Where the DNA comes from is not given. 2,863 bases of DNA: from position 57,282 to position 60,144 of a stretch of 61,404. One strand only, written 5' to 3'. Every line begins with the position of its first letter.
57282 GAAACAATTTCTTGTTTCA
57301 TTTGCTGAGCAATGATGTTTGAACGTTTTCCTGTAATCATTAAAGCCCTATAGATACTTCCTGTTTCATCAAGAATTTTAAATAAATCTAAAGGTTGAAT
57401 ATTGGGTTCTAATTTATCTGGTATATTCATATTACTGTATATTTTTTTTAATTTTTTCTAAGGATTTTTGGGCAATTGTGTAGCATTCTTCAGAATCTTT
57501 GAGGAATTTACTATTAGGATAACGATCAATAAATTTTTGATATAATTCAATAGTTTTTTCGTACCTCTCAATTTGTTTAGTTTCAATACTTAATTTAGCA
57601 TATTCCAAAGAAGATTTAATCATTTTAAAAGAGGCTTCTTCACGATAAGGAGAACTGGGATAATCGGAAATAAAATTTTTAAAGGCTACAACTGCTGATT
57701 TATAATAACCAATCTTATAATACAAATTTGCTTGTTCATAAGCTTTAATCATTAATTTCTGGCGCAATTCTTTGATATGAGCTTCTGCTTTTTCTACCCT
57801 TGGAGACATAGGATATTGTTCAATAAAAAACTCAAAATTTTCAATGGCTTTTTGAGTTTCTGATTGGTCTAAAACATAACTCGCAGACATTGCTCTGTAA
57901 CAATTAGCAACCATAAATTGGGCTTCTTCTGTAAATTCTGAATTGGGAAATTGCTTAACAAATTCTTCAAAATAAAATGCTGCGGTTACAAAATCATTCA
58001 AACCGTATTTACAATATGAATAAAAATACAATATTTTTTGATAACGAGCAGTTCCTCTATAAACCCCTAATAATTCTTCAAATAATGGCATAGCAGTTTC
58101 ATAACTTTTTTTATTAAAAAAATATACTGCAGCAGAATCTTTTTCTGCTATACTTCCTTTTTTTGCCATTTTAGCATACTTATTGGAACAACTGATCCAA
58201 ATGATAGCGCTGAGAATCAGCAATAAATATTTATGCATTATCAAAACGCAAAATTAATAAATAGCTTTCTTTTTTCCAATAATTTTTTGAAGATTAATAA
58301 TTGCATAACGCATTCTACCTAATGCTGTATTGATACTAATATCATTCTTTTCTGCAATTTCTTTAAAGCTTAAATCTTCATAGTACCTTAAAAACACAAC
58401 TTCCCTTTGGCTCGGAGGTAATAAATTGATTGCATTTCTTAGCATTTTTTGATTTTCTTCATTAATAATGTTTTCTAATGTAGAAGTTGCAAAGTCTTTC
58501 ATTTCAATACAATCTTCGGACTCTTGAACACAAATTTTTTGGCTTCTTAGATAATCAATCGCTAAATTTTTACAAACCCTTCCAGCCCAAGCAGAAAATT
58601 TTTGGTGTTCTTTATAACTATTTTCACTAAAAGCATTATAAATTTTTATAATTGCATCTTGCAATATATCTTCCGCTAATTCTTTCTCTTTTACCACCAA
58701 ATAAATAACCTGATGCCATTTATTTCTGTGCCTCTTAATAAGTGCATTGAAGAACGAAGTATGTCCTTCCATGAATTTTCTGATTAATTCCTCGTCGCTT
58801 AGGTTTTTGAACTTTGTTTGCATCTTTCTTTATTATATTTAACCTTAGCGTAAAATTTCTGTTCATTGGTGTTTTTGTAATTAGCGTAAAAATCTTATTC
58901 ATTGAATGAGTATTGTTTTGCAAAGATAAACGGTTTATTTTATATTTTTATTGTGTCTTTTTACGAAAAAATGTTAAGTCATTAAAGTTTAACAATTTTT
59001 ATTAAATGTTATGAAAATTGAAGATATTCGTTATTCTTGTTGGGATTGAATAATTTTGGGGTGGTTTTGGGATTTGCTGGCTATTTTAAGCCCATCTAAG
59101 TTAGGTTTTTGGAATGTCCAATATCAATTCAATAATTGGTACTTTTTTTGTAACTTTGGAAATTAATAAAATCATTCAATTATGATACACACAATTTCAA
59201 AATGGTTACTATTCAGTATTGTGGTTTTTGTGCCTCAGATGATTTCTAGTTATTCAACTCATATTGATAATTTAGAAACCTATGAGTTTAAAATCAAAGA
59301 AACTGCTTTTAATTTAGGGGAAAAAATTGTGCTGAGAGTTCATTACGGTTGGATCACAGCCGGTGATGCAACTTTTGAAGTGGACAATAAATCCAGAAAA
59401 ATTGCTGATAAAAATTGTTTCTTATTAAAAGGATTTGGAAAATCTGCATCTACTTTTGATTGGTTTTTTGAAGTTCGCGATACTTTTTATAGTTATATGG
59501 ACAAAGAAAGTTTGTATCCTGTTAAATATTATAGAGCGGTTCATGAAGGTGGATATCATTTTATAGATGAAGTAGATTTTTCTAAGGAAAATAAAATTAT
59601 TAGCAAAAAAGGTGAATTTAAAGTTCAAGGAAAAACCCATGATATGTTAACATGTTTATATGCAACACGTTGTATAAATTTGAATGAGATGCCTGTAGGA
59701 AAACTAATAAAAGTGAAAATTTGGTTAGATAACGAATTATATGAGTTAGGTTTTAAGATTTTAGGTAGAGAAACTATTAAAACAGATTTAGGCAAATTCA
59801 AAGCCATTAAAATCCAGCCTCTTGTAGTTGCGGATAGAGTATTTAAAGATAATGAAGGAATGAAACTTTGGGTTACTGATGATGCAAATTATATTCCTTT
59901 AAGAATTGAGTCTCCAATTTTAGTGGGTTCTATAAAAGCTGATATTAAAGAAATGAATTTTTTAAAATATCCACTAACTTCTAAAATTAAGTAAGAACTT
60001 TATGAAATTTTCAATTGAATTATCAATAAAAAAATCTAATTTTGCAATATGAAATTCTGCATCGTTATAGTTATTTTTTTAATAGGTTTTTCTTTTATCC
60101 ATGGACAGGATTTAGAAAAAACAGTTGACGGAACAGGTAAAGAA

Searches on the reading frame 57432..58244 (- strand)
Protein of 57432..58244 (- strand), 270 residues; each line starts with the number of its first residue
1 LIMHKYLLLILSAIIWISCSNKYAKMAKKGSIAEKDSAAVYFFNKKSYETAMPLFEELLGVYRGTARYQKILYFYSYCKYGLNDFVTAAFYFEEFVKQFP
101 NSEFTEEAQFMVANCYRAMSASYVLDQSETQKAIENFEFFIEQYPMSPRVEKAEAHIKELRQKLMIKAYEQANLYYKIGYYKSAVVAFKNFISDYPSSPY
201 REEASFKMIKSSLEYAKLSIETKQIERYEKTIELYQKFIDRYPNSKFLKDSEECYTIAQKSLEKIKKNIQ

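Call 90: search_protein_families(library=pfam, proteins=[window:57432-58244:-], max_evalue=0.00001)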
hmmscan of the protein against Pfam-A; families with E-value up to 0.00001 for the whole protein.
window:57432-58244:- (270 aa): 3 families
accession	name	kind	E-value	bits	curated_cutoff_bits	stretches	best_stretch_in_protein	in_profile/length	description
PF13525.12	YfiO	-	2.7e-22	80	25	2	43-210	16-186/203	Outer membrane lipoprotein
PF13174.12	TPR_6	-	2.4e-15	56.5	26.3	0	227-245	15-33/33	Tetratricopeptide repeat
PF13428.12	TPR_14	-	1.4e-07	31.9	23.5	0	171-199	7-35/44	Tetratricopeptide repeat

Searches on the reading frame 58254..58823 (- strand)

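Call 90: search_protein_families(library=pfam, proteins=[window:58254-58823:-], max_evalue=0.00001)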
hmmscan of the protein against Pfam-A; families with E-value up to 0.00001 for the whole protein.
window:58254-58823:- (189 aa): 3 families
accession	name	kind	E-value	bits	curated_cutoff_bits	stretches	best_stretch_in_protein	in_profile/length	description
PF04542.20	Sigma70_r2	-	2e-12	47.2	24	1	28-96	1-69/71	Sigma-70 region 2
PF08281.18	Sigma70_r4_2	-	1.5e-11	44.1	25.7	1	127-166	3-42/54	Sigma-70, region 4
PF04545.22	Sigma70_r4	-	1e-08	35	24.1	1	131-179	1-49/50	Sigma-70, region 4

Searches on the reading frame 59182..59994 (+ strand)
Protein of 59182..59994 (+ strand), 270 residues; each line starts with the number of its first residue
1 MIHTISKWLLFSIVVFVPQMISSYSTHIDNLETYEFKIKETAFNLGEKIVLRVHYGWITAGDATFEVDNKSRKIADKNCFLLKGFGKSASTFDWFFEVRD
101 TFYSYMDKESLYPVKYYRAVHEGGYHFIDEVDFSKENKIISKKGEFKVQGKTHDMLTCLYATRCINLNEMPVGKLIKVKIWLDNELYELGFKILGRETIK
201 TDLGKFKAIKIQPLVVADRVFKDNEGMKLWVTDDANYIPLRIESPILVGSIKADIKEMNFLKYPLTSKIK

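Call 90: search_protein_families(library=pfam, proteins=[window:59182-59994:+], max_evalue=0.00001)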
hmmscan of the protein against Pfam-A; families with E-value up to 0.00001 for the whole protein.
window:59182-59994:+ (270 aa): 1 family
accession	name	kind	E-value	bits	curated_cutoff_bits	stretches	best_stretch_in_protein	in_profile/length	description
PF11306.15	DUF3108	-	1.2e-42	146.6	26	1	52-255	3-208/209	Protein of unknown function (DUF3108)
